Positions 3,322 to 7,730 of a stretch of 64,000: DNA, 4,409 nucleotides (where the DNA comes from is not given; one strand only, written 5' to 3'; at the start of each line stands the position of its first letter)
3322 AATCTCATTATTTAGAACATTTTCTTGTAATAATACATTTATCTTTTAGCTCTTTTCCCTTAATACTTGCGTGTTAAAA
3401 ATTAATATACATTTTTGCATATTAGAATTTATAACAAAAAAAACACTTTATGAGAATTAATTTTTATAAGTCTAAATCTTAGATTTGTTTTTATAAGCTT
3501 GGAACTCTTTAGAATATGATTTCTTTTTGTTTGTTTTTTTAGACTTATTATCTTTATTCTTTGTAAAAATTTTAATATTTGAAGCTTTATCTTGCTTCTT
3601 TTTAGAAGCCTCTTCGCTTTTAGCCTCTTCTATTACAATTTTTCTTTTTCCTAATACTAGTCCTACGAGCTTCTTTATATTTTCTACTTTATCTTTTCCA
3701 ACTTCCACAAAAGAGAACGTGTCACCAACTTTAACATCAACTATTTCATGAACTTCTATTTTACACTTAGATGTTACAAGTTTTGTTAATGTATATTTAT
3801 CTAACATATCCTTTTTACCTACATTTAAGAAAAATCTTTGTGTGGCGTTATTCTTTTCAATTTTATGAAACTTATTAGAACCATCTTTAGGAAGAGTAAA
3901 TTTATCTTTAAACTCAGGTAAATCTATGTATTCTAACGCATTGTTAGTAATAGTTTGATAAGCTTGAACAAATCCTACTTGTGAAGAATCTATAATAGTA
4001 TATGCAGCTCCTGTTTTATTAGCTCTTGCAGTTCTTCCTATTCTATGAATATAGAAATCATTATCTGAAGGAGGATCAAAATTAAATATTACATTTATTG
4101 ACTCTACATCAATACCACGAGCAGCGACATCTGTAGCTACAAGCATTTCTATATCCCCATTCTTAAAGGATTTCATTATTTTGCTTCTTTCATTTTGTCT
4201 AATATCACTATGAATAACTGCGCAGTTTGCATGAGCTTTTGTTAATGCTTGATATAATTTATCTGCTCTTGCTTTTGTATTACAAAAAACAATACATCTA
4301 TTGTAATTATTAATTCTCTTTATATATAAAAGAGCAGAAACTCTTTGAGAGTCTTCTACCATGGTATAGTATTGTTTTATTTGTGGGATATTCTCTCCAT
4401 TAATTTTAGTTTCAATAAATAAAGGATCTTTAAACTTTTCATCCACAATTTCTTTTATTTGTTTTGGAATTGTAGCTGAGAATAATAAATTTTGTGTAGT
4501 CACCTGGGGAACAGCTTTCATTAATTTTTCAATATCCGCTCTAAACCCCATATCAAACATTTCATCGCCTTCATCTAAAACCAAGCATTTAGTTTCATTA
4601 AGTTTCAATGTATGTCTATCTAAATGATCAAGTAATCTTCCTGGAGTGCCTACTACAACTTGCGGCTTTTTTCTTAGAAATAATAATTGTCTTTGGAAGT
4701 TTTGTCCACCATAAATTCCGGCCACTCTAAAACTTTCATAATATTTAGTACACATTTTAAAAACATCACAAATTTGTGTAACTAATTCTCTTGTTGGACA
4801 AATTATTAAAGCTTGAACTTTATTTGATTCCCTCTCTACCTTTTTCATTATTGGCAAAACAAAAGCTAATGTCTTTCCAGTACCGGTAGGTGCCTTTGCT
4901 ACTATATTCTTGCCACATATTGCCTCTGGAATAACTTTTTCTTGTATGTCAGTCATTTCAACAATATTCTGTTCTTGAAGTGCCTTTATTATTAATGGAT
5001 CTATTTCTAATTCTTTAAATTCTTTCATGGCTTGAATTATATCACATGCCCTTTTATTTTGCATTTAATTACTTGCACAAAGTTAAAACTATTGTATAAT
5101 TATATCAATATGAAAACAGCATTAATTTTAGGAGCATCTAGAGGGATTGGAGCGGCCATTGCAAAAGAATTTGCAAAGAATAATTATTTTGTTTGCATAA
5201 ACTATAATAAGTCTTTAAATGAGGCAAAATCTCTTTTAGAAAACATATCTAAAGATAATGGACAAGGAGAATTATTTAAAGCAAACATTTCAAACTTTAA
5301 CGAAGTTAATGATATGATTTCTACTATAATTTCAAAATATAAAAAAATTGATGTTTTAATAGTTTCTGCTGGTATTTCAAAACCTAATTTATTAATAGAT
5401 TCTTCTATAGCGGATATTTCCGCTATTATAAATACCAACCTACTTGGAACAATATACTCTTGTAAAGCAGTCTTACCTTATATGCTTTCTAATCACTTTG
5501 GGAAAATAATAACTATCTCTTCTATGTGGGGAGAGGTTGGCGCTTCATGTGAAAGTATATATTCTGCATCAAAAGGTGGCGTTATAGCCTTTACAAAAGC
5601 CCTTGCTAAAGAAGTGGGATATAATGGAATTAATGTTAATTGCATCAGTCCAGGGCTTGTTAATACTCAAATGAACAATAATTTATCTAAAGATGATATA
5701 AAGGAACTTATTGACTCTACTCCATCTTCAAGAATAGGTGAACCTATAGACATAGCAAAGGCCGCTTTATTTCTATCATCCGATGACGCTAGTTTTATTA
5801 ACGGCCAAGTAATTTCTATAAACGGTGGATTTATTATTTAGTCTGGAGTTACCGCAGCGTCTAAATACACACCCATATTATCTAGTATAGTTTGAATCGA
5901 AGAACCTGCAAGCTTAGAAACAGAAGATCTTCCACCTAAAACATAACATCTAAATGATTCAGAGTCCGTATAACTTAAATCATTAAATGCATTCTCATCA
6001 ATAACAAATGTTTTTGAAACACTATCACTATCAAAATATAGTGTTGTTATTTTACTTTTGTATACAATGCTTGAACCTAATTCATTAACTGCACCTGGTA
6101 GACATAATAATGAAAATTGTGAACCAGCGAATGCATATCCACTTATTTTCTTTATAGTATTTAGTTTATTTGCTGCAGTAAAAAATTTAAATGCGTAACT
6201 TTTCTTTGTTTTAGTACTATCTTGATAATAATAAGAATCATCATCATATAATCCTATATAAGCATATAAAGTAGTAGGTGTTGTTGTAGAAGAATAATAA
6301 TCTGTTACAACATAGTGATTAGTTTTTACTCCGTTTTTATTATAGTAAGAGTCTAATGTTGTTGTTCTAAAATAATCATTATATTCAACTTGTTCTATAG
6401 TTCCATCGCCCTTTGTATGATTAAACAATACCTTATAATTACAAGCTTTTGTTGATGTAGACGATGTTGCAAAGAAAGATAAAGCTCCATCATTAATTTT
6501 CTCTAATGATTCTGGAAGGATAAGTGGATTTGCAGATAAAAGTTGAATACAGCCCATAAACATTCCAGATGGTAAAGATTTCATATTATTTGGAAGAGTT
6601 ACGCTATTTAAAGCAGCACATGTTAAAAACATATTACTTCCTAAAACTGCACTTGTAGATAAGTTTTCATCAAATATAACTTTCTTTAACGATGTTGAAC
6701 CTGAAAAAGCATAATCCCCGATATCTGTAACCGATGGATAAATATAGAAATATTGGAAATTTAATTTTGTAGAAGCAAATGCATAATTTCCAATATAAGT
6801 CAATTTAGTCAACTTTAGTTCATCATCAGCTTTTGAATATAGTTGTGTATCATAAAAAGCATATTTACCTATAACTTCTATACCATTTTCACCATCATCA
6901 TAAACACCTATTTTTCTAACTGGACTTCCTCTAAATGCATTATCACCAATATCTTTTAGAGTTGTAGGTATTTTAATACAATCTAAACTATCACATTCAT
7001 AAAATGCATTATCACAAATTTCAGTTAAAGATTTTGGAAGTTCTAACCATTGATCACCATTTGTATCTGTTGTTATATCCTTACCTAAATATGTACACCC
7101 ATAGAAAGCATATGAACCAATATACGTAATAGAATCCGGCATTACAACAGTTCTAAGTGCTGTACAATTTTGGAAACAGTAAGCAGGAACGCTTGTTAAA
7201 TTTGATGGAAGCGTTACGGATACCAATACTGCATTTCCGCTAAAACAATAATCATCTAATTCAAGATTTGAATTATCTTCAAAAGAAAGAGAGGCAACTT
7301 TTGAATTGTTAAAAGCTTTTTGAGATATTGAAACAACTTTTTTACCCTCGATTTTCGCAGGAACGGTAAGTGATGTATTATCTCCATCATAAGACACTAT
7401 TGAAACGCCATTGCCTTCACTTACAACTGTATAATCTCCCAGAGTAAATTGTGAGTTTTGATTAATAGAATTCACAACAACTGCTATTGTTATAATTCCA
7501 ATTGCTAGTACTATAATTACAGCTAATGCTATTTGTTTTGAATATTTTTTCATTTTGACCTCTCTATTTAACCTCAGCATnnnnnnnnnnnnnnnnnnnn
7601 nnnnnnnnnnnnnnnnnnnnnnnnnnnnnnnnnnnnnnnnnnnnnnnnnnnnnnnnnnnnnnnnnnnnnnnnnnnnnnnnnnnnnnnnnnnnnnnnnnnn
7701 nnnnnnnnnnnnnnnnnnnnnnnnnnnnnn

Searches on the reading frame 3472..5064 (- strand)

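Call 9: search_protein_families(library=pfam, proteins=[window:3472-5064:-], max_evalue=0.001)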
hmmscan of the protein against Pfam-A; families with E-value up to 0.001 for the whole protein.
window:3472-5064:- (530 aa): 5 families
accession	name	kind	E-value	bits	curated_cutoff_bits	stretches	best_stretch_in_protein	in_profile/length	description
PF00270.35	DEAD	-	1.3e-50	171.8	26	1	38-206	1-167/167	DEAD/DEAH box helicase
PF00271.37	Helicase_C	-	9.3e-32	110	23.5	1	246-349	10-110/110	Helicase conserved C-terminal domain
PF04851.21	ResIII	-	1.2e-12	48.5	22.5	1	39-199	6-162/164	Type III restriction enzyme, res subunit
PF03880.21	DbpA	-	3.6e-10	40.2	25.6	1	410-479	1-71/72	DbpA RNA binding domain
PF22590.2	Cas3-like_C_2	-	1.6e-07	32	27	1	255-349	3-105/106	CRISPR-associated nuclease/helicase Cas3, C-terminal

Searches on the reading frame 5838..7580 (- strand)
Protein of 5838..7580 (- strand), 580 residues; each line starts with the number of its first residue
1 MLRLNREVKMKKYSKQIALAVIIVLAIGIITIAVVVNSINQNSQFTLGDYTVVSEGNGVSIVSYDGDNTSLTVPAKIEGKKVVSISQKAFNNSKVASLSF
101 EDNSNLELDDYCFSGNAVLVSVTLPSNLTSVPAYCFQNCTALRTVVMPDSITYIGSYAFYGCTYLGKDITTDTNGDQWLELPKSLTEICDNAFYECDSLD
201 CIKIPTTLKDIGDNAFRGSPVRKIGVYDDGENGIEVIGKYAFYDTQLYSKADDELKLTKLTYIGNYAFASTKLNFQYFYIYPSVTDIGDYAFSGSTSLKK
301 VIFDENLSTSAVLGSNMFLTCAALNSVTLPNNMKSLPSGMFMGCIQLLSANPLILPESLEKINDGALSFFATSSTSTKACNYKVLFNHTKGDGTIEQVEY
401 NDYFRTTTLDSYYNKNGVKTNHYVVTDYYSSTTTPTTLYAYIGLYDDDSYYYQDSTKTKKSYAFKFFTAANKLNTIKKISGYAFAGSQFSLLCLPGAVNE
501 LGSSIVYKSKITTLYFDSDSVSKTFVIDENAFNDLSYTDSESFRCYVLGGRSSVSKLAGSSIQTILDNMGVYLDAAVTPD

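Call 9: search_protein_families(library=pfam, proteins=[window:5838-7580:-], max_evalue=0.001)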
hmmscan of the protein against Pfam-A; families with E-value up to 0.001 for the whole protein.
window:5838-7580:- (580 aa): 2 families
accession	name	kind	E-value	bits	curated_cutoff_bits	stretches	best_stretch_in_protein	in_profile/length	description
PF13306.12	LRR_5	-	1.3e-56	190.4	27.7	3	82-164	45-125/127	BspA type Leucine rich repeat region (6 copies)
PF13855.12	LRR_8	-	9.8e-07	28.9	27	0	95-144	3-53/61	Leucine rich repeat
